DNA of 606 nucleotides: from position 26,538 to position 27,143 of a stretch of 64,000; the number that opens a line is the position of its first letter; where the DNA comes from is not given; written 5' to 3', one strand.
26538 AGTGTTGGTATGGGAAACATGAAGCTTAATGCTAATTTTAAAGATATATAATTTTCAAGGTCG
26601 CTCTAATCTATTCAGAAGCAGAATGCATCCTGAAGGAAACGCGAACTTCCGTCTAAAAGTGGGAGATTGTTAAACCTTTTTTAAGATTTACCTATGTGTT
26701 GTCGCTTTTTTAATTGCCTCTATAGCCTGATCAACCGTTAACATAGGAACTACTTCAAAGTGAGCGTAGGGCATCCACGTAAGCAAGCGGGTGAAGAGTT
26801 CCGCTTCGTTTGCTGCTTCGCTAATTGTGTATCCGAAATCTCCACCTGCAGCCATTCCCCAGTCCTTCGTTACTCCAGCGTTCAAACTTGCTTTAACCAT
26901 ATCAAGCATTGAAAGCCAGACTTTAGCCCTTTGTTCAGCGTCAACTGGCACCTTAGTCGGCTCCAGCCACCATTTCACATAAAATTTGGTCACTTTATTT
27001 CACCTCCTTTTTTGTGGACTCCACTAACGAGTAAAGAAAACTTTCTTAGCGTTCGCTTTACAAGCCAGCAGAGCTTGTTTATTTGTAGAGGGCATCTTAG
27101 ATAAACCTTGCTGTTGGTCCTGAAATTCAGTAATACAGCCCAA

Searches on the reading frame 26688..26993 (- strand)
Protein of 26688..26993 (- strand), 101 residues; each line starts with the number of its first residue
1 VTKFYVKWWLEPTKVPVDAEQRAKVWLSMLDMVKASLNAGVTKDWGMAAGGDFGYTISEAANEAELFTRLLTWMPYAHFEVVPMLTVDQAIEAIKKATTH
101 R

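Call 9: search_protein_families(library=pfam, proteins=[window:26688-26993:-], max_evalue=0.01)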
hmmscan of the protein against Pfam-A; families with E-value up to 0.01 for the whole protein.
window:26688-26993:- (101 aa): 1 family
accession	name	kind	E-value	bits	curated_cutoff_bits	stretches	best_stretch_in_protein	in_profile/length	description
PF11746.14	DUF3303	-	4.4e-09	36.8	21.2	1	3-97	2-91/92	Domain of unknown function (DUF3303)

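Call 13: find_encoding_contigs(protein=window:26688-26993:-, flank=10000, max_places=10)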
Protein window:26688-26993:- (101 aa): 23 contigs read that carry it; 10 places shown.
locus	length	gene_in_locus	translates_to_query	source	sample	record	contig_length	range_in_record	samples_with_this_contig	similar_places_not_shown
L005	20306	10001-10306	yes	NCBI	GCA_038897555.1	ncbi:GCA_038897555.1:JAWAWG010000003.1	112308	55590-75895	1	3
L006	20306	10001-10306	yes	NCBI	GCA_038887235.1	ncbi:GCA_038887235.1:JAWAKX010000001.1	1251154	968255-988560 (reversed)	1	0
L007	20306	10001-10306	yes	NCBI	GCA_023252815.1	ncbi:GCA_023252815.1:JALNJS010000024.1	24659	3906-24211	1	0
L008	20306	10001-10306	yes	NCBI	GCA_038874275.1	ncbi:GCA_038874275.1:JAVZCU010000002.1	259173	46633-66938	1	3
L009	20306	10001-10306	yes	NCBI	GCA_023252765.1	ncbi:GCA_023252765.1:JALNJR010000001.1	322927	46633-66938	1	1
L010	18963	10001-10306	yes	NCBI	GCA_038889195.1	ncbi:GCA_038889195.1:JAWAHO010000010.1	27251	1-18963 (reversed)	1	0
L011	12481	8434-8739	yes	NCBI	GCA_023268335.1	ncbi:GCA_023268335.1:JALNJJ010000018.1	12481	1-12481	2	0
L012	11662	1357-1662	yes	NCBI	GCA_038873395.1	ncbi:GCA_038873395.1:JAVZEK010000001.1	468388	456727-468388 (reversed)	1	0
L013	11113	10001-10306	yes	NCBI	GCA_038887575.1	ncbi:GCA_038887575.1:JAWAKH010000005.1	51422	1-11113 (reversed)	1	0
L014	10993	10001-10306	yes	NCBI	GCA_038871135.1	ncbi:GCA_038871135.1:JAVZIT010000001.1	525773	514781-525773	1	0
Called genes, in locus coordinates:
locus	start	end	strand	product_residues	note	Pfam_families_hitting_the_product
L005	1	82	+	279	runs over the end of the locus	PF00589:Phage_integrase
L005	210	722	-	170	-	-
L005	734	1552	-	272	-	-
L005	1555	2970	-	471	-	PF20442:BrxL_N, PF13337:BrxL_ATPase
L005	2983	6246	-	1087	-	-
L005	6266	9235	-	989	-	PF06634:DUF1156 (weak)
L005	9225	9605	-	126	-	-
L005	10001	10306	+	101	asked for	PF11746:DUF3303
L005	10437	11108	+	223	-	-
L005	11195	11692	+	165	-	PF03013:Pyr_excise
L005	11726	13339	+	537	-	PF01645:Glu_synthase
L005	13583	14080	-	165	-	-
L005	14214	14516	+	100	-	PF25213:HVO_A0261_N (weak), PF01022:HTH_5, PF12840:HTH_20 (weak)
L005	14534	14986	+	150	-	PF26119:DUF8036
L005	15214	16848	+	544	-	PF00501:AMP-binding, PF13193:AMP-binding_C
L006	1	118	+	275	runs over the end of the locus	PF00578:AhpC-TSA, PF08534:Redoxin, PF00085:Thioredoxin (faint), PF13098:Thioredoxin_2, PF13905:Thioredoxin_8 (weak)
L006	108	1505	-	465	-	PF00682:HMGL-like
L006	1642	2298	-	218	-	PF04199:Cyclase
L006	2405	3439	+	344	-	PF00296:Bac_luciferase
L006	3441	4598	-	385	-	PF01380:SIS (weak)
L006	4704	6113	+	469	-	PF03446:NAD_binding_2, PF00393:6PGD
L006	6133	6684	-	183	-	PF06941:NT5C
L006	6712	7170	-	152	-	PF06094:GGACT, PF13772:AIG2_2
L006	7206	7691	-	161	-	PF00149:Metallophos (faint), PF12850:Metallophos_2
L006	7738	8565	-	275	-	PF00800:PDT, PF01842:ACT (weak)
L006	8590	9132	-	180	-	PF06177:QueT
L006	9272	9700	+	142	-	-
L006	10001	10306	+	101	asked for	PF11746:DUF3303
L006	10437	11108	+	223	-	-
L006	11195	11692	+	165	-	PF03013:Pyr_excise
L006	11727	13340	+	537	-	PF01645:Glu_synthase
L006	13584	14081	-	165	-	-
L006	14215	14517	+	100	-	PF25213:HVO_A0261_N (weak), PF01022:HTH_5, PF12840:HTH_20 (weak)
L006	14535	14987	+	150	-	PF26119:DUF8036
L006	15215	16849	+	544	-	PF00501:AMP-binding, PF13193:AMP-binding_C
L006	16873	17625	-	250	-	PF07302:AroM (weak), PF01177:Asp_Glu_race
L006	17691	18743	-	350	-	PF06032:S-Me-THD_N, PF20906:S-Me-THD_C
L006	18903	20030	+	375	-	PF03215:Rad17, PF00005:ABC_tran, PF02463:SMC_N (faint), PF13304:AAA_21 (weak), PF08402:TOBE_2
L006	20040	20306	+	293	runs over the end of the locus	PF00528:BPD_transp_1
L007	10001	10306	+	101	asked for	PF11746:DUF3303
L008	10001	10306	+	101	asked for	PF11746:DUF3303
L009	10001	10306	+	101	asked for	PF11746:DUF3303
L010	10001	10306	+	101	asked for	PF11746:DUF3303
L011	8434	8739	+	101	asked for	PF11746:DUF3303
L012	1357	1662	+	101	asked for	PF11746:DUF3303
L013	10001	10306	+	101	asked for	PF11746:DUF3303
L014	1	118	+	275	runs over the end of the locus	PF00578:AhpC-TSA, PF08534:Redoxin, PF00085:Thioredoxin (faint), PF13098:Thioredoxin_2, PF13905:Thioredoxin_8 (weak)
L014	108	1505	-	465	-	PF00682:HMGL-like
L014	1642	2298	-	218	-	PF04199:Cyclase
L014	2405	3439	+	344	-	PF00296:Bac_luciferase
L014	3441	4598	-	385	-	PF01380:SIS (weak)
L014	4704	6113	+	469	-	PF03446:NAD_binding_2, PF00393:6PGD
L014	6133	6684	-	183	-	PF06941:NT5C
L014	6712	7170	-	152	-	PF06094:GGACT, PF13772:AIG2_2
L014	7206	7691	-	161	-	PF00149:Metallophos (faint), PF12850:Metallophos_2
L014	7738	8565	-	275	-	PF00800:PDT, PF01842:ACT (weak)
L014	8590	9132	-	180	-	PF06177:QueT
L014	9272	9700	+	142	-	-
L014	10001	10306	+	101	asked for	PF11746:DUF3303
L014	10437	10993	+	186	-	?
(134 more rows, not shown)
